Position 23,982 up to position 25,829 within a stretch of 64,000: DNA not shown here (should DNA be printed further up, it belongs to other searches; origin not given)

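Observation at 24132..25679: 5'-3' exonuclease (FEN) fused to a family-4-type UDG domain carrying a GRNPG active-site variant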

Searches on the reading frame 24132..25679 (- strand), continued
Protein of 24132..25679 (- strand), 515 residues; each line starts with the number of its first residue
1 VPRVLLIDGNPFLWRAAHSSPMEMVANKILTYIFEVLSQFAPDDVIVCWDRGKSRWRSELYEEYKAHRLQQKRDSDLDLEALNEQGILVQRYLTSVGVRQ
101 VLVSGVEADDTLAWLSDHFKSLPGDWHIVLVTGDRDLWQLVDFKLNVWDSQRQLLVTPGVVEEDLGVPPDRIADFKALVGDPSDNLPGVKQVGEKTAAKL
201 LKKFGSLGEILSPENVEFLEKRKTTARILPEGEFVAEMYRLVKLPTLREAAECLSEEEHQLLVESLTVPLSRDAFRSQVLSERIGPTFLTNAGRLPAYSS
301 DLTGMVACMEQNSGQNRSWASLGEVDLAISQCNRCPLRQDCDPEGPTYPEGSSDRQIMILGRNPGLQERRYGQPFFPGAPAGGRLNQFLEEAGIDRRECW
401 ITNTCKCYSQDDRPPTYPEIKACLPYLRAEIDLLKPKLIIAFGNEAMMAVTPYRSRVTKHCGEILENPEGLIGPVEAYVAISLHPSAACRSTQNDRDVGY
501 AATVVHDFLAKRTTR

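Call 79: fold_search(model_id=the predicted structure, library=viral)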
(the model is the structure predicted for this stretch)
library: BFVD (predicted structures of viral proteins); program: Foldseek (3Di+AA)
matches with E <= 10: 436; with E <= 0.001: 97
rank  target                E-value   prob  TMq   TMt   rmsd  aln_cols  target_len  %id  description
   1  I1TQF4                4.4e-14  1.00  0.45  0.80   4.3       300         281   21  (no name in the UniProt tables at hand)
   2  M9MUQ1                5.1e-14  1.00  0.44  0.74   5.0       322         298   22  (no name in the UniProt tables at hand)
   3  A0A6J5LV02            7.7e-14  1.00  0.49  0.68   3.5       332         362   18  Exo 5'-3' exonuclease (Including N-terminal domain of PolI) [uncultured Caudovirales phage]
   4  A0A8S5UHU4            1.2e-12  1.00  0.45  0.73   5.0       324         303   17  Exodeoxyribonuclease [Myoviridae sp. ctu2j3]
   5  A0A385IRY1            2.2e-12  1.00  0.42  0.70   6.8       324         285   22  (no name in the UniProt tables at hand)
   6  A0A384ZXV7            2.3e-12  1.00  0.43  0.63   6.4       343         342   21  Putative DNA polymerase I [Dickeya phage vB_DsoM_AD1]
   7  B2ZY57                3.9e-12  1.00  0.36  0.71   3.1       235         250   23  5'-3' exonuclease [Ralstonia phage phiRSL1]
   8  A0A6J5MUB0            3.2e-11  1.00  0.37  0.41   3.8       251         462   25  PIN_53EXO domain containing protein [uncultured Caudovirales phage]
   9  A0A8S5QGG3            5.9e-11  1.00  0.44  0.66   7.2       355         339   17  5'-3' exonuclease [Myoviridae sp. ctdNl2]
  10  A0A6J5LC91            7.2e-11  1.00  0.32  0.61   8.0       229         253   25  COG1573 Uracil-DNA glycosylase [uncultured Caudovirales phage]
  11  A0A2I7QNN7            2.2e-10  1.00  0.39  0.58   9.8       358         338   14  (no name in the UniProt tables at hand)
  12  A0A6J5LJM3            4.6e-10  1.00  0.40  0.68   7.7       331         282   18  RnaseH [uncultured Caudovirales phage]
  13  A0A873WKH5            1.8e-09  1.00  0.41  0.57   9.4       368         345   15  (no name in the UniProt tables at hand)
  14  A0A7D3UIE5            1.9e-09  1.00  0.31  0.25   2.0       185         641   25  (no name in the UniProt tables at hand)
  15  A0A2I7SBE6            2.2e-09  1.00  0.43  0.63   7.6       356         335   14  (no name in the UniProt tables at hand)
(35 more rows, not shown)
